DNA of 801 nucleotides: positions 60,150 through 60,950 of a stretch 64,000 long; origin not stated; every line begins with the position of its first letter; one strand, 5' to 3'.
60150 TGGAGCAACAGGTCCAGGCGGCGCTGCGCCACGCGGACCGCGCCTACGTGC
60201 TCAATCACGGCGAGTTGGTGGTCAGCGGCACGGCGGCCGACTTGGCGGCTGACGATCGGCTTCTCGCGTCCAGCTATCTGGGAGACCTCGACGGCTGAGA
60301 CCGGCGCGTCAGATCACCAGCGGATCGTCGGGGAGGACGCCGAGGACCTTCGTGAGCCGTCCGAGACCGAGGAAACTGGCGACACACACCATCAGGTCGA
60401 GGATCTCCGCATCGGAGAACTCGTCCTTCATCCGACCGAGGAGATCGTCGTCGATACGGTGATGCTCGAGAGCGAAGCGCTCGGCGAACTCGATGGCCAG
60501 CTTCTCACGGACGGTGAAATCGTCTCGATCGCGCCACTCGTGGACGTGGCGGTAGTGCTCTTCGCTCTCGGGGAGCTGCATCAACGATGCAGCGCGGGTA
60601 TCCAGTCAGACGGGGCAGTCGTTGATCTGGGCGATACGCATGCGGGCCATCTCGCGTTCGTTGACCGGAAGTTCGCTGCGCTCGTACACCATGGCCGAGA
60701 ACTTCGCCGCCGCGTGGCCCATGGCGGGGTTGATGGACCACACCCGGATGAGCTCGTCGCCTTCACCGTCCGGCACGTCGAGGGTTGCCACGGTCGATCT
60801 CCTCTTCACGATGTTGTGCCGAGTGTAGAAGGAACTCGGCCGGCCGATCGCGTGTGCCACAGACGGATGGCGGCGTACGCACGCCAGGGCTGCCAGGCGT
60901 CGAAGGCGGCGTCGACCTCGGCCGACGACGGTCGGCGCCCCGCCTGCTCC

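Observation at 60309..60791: In-frame TGA at the redox CxxC position of an AhpD/CMD-like gene, followed by a perfect hairpin: candidate selenoprotein rather than a pseudogene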

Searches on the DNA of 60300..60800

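Call 19: search_rna_families(source=window, start=60300, end=60800, threshold=evalue, max_evalue=10)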
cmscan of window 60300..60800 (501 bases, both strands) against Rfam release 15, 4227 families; matches with E-value up to 10: 1.
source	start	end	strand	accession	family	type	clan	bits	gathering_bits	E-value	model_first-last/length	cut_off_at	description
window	60320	60351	-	RF01688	Actino-pnp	Cis-reg;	-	13.9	47.7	6.5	1-63/63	no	Actino-pnp RNA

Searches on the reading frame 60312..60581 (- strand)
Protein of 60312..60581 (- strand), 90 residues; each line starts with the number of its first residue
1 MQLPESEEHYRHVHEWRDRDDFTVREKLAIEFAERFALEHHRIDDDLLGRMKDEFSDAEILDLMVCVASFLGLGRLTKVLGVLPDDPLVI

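Call 15: find_encoding_contigs(protein=window:60312-60581:-, flank=10000, max_places=4)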
Protein seq(90 aa) (90 aa): 5 contigs read that carry it; 4 places shown.
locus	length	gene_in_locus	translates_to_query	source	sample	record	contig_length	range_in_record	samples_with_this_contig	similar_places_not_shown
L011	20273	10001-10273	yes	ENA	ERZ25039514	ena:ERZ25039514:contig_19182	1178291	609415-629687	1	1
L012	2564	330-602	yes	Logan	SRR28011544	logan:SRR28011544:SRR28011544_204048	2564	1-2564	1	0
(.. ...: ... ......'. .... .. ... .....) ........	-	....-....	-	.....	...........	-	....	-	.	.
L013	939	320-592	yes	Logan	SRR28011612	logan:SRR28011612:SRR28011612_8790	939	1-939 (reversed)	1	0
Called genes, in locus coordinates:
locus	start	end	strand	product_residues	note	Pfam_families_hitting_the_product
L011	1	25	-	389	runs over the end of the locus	PF02771:Acyl-CoA_dh_N, PF00441:Acyl-CoA_dh_1, PF08028:Acyl-CoA_dh_2 (weak)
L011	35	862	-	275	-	PF13622:4HBT_3, PF20789:4HBT_3C, PF02551:Acyl_CoA_thio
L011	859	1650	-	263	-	PF00378:ECH_1, PF16113:ECH_2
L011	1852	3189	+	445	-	PF07992:Pyr_redox_2, PF13738:Pyr_redox_3 (faint), PF00070:Pyr_redox, PF02852:Pyr_redox_dim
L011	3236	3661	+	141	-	PF00571:CBS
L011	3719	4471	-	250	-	PF00106:adh_short, PF08659:KR, PF13561:adh_short_C2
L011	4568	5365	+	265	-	PF00106:adh_short, PF08659:KR (weak), PF13561:adh_short_C2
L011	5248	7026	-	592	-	PF13487:HD_5, PF01966:HD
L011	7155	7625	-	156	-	PF04075:F420H2_quin_red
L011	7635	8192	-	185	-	PF01035:DNA_binding_1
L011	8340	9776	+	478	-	PF02805:Ada_Zn_binding, PF00165:HTH_AraC (faint), PF12833:HTH_18, PF06029:AlkA_N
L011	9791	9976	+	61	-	-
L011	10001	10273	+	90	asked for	-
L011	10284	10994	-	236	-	PF00005:ABC_tran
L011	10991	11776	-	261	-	PF00005:ABC_tran, PF13304:AAA_21 (faint), PF12399:BCA_ABC_TP_C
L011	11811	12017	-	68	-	-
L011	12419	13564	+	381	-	PF01757:Acyl_transf_3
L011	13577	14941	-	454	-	PF00772:DnaB, PF03796:DnaB_C, PF13481:AAA_25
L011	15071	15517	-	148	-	PF01281:Ribosomal_L9_N, PF03948:Ribosomal_L9_C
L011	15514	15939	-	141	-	PF01084:Ribosomal_S18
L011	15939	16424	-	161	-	PF00436:SSB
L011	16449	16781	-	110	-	PF01250:Ribosomal_S6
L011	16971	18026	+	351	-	PF01073:3Beta_HSD, PF01370:Epimerase, PF02719:Polysacc_synt_2 (weak), PF04321:RmlD_sub_bind, PF07993:NAD_binding_4 (faint), PF16363:GDP_Man_Dehyd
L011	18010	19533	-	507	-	PF01943:Polysacc_synt, PF13440:Polysacc_synt_3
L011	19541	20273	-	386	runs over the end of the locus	PF13506:Glyco_transf_21, PF00535:Glycos_transf_2, PF13641:Glyco_tranf_2_3, PF13632:Glyco_trans_2_3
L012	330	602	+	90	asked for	-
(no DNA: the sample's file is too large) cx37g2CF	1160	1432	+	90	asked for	-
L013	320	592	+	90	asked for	-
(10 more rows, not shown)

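Call 17: list_cluster_members(proteins=[window:60312-60581:-, L011:9791-9976:+, L011:13577-14941:-, L011:8340-9776:+, L011:1852-3189:+])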
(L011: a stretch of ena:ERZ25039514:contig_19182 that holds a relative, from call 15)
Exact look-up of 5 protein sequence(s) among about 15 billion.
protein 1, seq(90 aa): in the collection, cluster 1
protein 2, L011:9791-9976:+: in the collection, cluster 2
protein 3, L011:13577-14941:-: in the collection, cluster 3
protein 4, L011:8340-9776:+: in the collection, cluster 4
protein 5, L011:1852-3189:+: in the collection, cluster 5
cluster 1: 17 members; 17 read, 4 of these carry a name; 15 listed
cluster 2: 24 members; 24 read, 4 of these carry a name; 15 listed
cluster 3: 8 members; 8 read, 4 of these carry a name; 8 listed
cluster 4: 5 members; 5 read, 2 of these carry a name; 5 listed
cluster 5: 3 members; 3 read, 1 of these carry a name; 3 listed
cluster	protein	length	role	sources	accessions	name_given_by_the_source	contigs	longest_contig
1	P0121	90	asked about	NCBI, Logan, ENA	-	-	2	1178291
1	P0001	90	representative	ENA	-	-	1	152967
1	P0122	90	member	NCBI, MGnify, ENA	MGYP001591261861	FL=1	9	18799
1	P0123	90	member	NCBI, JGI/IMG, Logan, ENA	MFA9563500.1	MAG: carboxymuconolactone decarboxylase family protein [Acidimicrobiales bacterium]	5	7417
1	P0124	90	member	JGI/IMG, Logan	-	alkylhydroperoxidase family enzyme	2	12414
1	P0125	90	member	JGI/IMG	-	alkylhydroperoxidase family enzyme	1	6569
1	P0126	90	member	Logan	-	-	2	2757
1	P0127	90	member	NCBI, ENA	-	-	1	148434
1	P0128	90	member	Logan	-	-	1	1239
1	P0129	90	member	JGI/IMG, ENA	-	-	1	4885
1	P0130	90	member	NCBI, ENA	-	-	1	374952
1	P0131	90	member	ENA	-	-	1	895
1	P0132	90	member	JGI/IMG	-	-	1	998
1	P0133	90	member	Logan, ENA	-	-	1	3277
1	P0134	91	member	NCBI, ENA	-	-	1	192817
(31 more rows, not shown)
